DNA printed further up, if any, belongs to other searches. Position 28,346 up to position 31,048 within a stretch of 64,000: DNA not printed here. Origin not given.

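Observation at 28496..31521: Orphan TM-less FtsK/SpoIIIE ATPase with degenerate flanking P-loop domains, coupled to a 3-TM protein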

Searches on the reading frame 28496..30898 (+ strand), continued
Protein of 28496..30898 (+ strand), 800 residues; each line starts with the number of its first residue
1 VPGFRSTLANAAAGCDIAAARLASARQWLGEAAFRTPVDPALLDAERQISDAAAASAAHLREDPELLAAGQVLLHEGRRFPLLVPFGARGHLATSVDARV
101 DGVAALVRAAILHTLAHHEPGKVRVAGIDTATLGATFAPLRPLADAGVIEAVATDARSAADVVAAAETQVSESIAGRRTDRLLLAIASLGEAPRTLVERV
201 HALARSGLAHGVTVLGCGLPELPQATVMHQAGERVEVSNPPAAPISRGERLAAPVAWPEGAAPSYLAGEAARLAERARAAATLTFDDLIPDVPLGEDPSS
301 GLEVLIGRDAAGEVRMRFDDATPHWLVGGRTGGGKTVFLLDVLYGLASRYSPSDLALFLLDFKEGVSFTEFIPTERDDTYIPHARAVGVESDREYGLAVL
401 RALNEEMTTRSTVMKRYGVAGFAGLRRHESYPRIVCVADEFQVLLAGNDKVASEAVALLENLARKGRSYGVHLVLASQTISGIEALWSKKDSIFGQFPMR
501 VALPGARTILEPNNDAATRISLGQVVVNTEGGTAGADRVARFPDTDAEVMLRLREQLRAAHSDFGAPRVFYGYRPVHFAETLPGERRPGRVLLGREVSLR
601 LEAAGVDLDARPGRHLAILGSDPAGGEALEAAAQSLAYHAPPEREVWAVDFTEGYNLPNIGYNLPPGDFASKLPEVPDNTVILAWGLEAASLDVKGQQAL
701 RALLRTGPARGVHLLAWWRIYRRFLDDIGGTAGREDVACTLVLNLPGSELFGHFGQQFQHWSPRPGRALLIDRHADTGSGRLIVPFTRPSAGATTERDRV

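Call 11: search_solved_structures(query=window:28496-30898:+, max_evalue=0.01, show_alignments=2)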
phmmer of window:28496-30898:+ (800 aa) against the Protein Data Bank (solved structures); distinct sequences matched with E-value up to 0.01: 13.
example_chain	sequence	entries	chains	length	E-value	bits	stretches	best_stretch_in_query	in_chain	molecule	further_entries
4nh0_A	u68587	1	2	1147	5.6e-16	61.1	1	301-480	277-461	Cell divisionFtsK/SpoIIIE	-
9qks_G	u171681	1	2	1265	2.3e-11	45.9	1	315-490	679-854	ESX secretion system protein YukB,Green fluorescent protein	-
2ius_A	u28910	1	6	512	4.6e-09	38.3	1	287-486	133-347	DNA TRANSLOCASE FTSK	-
7np7_C1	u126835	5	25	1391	7.9e-09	37.5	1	322-482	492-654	ESX-5 secretion system protein EccC5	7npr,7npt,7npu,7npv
7b9f_C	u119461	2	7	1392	5e-08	34.8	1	322-482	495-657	EccC5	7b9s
2iuu_A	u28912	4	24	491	1.3e-07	33.4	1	293-427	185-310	DNA TRANSLOCASE FTSK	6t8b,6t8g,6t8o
2iut_A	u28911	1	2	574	2.2e-07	32.7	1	293-427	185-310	DNA TRANSLOCASE FTSK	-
4n1a_A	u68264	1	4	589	7.8e-07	30.9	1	287-380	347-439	Cell divisionFtsK/SpoIIIE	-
6o1w_A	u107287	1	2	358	0.0029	19.1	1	304-376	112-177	DNA translocase coupling protein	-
6o1x_A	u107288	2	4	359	0.0029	19.1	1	304-376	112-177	DNA translocase coupling protein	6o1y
6o1z_A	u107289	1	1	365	0.003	19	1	304-376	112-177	DNA translocase coupling protein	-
5fv0_A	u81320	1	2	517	0.006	18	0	328-484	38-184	ESX secretion system protein EccC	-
4lya_A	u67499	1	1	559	0.0072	17.8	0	328-484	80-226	Uncharacterized protein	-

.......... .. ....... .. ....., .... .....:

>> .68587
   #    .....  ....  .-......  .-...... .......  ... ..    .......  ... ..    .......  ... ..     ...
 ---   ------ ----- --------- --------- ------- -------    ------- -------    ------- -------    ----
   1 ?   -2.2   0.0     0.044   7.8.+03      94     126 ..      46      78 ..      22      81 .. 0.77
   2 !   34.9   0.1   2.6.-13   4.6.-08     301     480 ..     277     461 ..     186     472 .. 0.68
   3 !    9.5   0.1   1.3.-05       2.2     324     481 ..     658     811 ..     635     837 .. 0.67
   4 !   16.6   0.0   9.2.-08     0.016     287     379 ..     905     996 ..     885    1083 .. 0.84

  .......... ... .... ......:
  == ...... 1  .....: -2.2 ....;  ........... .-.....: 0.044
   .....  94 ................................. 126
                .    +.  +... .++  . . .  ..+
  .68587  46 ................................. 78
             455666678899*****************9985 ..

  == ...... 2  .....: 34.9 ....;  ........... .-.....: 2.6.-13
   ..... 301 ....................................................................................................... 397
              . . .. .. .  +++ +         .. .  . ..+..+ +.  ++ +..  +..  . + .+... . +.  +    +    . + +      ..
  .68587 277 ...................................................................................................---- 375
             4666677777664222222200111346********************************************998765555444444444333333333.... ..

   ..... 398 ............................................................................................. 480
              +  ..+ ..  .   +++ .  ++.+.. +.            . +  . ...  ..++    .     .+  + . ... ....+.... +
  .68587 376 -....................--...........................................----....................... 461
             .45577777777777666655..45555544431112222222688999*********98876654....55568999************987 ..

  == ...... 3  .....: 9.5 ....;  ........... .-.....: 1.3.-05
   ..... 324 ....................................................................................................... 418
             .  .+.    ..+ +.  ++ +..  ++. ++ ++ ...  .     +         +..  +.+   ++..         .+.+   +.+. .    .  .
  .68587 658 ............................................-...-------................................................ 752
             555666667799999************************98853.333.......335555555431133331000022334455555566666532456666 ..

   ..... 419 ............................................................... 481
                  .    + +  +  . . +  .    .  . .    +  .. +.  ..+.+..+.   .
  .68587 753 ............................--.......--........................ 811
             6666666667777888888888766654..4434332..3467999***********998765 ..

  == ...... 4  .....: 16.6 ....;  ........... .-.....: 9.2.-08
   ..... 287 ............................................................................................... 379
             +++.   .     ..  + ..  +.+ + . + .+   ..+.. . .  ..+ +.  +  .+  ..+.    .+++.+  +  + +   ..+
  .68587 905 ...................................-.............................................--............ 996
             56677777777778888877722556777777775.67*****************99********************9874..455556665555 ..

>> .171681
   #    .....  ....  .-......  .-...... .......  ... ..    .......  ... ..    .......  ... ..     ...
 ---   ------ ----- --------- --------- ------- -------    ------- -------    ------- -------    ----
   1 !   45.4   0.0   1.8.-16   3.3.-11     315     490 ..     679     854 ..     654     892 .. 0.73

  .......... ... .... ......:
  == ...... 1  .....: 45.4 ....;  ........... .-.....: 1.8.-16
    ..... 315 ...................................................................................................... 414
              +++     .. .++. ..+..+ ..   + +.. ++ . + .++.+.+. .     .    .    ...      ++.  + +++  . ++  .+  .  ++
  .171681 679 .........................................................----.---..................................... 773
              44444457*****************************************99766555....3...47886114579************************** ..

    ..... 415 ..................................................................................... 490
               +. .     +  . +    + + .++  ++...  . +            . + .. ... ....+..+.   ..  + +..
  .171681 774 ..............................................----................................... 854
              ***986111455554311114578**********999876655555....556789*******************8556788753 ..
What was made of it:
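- Closest known: TcpA / VirD4-type type IV coupling proteins of Gram-positive conjugation systems. Different: Sequence similarity is weak (PDB phmmer E 3e-3, call 11).
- PDB by phmmer: EccC 5.6e-16, YukB 2e-11, FtsK 5e-9, TcpA 3e-3 (call 11).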

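Call 13: find_encoding_contigs(protein=P0070, flank=10000, max_places=2)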
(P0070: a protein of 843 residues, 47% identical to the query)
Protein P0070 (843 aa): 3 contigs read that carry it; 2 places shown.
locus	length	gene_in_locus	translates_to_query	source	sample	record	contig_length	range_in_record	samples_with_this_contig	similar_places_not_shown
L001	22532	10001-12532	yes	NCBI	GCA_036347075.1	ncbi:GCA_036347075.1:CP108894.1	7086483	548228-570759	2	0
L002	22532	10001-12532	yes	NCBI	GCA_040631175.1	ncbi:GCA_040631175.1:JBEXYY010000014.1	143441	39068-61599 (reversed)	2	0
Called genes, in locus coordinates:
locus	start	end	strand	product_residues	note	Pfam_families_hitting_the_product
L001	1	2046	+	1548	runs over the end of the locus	PF00310:GATase_2, PF04898:Glu_syn_central, PF01645:Glu_synthase, PF01493:GXGXG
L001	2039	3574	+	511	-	PF14691:Fer4_20, PF07992:Pyr_redox_2, PF00070:Pyr_redox (faint), PF01266:DAO (weak), PF01593:Amino_oxidase, PF12831:FAD_oxidored (weak), PF13450:NAD_binding_8, PF13738:Pyr_redox_3 (faint)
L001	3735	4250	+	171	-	-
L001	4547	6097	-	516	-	PF17900:Peptidase_M1_N, PF01433:Peptidase_M1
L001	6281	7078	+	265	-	PF00657:Lipase_GDSL, PF13472:Lipase_GDSL_2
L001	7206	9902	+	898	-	-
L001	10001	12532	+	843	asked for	PF01580:FtsK_SpoIIIE, PF12696:TraG-D_C (faint)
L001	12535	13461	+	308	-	-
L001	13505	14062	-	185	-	-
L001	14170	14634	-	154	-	-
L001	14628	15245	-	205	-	-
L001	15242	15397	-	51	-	-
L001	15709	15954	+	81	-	PF00392:GntR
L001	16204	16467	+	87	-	PF19757:DUF6244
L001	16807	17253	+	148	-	-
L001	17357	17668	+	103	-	-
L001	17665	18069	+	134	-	-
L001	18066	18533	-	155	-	PF04075:F420H2_quin_red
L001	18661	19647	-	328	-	PF13432:TPR_16 (faint), PF02810:SEC-C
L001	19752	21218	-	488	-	PF07690:MFS_1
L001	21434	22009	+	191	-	PF00440:TetR_N, PF21597:TetR_C_43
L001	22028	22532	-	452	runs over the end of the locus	PF13576:Pentapeptide_3 (weak)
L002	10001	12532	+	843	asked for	PF01580:FtsK_SpoIIIE, PF12696:TraG-D_C (faint)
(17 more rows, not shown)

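Call 14: find_encoding_contigs(protein=P0033, flank=10000, max_places=2)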
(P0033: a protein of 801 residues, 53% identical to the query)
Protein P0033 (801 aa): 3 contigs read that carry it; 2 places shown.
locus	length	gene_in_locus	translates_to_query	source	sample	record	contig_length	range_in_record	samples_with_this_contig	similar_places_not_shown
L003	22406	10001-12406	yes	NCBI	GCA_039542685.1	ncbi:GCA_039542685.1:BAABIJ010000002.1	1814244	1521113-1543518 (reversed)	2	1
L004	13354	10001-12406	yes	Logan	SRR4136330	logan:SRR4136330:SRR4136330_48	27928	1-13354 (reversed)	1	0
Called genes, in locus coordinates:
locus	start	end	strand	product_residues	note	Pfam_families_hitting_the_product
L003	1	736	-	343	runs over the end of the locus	PF00195:Chal_sti_synt_N, PF02797:Chal_sti_synt_C, PF08541:ACP_syn_III_C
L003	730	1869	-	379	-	PF02771:Acyl-CoA_dh_N, PF02770:Acyl-CoA_dh_M, PF00441:Acyl-CoA_dh_1, PF08028:Acyl-CoA_dh_2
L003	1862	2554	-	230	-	PF13489:Methyltransf_23, PF05148:Methyltransf_8 (weak), PF13847:Methyltransf_31, PF08241:Methyltransf_11, PF08242:Methyltransf_12 (weak), PF13649:Methyltransf_25, PF01209:Ubie_methyltran (weak)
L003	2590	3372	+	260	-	PF01040:UbiA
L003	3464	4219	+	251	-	-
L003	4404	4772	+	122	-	PF03795:YCII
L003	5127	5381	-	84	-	-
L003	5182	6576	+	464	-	PF18073:Zn_ribbon_LapB, PF03796:DnaB_C (faint), PF06745:ATPase (weak), PF13481:AAA_25, PF13191:AAA_16 (weak), PF05362:Lon_C (weak), PF13541:ChlI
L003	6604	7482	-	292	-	PF08450:SGL, PF01436:NHL (faint)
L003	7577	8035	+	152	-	PF12840:HTH_20 (faint), PF13404:HTH_AsnC-type, PF13412:HTH_24, PF22451:NirdL-like_HTH, PF01037:AsnC_trans_reg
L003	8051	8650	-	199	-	-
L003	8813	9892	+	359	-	PF02457:DAC, PF10635:DisA-linker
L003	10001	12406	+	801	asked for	PF01580:FtsK_SpoIIIE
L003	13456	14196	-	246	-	PF12146:Hydrolase_4 (weak), PF20434:BD-FAE (weak), PF07859:Abhydrolase_3 (weak), PF12697:Abhydrolase_6 (weak)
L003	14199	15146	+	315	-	PF03781:FGE-sulfatase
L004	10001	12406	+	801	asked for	PF01580:FtsK_SpoIIIE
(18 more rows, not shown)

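Call 20: find_encoding_contigs(protein=P0010, flank=10000, max_places=1)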
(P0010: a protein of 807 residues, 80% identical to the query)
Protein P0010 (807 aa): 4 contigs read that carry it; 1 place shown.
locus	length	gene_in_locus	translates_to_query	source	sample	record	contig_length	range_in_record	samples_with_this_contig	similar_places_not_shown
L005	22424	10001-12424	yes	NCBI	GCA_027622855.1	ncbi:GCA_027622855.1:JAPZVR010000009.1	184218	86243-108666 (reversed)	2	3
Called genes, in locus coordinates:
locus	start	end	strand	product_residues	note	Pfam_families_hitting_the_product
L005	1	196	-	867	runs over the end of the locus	PF02861:Clp_N, PF23569:NBD_SMAX1, PF00004:AAA, PF17871:AAA_lid_9, PF00004:AAA, PF07724:AAA_2, PF07728:AAA_5, PF10431:ClpB_D2-small, +6 more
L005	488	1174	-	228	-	-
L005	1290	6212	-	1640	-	PF12458:DUF3686, PF25472:DUF7902, PF00004:AAA (weak)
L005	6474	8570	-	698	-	PF01145:Band_7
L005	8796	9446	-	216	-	-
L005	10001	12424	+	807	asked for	PF01580:FtsK_SpoIIIE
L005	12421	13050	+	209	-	-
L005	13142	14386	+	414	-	-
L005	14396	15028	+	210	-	-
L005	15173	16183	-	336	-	PF16884:ADH_N_2, PF00107:ADH_zinc_N, PF13602:ADH_zinc_N_2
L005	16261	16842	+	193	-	PF00440:TetR_N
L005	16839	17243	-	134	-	-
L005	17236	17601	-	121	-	-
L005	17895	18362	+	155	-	PF01967:MoaC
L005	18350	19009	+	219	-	PF00994:MoCF_biosynth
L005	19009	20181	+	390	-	PF03453:MoeA_N, PF00994:MoCF_biosynth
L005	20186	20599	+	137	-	PF02391:MoaE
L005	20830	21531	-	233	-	-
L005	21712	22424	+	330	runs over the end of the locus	PF01408:GFO_IDH_MocA, PF22725:GFO_IDH_MocA_C3, PF02894:GFO_IDH_MocA_C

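Call 21: find_encoding_contigs(protein=P0029, flank=10000, max_places=1)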
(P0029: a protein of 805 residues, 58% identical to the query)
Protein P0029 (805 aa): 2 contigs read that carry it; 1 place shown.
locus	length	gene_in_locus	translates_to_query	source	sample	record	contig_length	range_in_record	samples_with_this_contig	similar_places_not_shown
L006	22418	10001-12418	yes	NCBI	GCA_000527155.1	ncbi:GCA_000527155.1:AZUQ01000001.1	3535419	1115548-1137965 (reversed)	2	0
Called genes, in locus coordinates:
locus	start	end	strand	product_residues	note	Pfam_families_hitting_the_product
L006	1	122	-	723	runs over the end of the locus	-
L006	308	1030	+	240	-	PF00535:Glycos_transf_2, PF13641:Glyco_tranf_2_3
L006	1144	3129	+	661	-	PF13360:PQQ_2 (faint)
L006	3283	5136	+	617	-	PF13522:GATase_6, PF13537:GATase_7, PF01380:SIS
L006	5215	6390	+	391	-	PF00924:MS_channel_2nd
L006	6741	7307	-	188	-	PF13160:DUF3995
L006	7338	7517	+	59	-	-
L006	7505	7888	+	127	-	PF18029:Glyoxalase_6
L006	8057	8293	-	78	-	PF13453:Zn_ribbon_TFIIB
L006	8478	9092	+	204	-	PF00440:TetR_N, PF17932:TetR_C_24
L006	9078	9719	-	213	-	-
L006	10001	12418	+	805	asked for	PF01580:FtsK_SpoIIIE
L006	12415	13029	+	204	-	-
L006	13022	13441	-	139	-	-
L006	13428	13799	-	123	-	-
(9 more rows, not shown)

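Call 32: search_protein_representatives(protein=window:28496-30898:+)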
Query: 800 residues. Proteins with E-value up to 0.001 (for the whole library): 15906; up to 1e-10: 5424; up to 1e-30: 1180. The best 150 are listed.
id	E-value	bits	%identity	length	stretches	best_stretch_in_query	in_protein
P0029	1.3e-280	949.5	58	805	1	1-790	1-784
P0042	3.0e-223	759.8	52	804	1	1-789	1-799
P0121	7.8e-160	550.1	49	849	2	63-642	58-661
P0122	4.7e-155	534.3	45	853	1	37-791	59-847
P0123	8.5e-145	500.4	46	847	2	76-643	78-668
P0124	6.6e-144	497.4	44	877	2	72-641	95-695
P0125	1.2e-143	496.6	49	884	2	79-637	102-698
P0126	5.5e-142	491.1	44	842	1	53-788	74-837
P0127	2.9e-141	488.7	46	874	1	62-788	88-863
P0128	3.6e-139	481.8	46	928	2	79-653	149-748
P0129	1.7e-137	476.2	50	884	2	53-643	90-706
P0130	8.1e-137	474.0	45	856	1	79-792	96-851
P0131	7.3e-132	457.6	45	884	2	77-642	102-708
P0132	7.3e-132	457.6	49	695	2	154-638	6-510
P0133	1.4e-130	453.4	47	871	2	177-792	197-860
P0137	1.2e-110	387.5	42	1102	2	38-647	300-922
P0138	4.4e-105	369.1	42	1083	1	67-786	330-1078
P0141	1.6e-100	354.0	40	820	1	62-787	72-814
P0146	1.9e-95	337.2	36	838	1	61-787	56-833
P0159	2.5e-78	280.6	35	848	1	81-789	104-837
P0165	8.1e-74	265.7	42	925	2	266-645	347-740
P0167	7.8e-73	262.4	37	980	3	267-627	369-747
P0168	4.1e-72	260.0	34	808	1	74-775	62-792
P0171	3.6e-70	253.6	34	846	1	68-785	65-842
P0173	5.6e-70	253.0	41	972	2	253-627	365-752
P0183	6.0e-67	242.9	36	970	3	265-651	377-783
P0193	5.1e-64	233.3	35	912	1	79-777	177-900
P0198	1.1e-63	232.1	41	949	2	257-654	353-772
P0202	1.6e-62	228.4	35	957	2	69-651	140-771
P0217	3.0e-60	220.8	35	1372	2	76-582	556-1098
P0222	3.6e-59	217.2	32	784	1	79-782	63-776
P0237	2.1e-56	208.1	35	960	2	191-557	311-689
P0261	4.9e-53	196.9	40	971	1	270-639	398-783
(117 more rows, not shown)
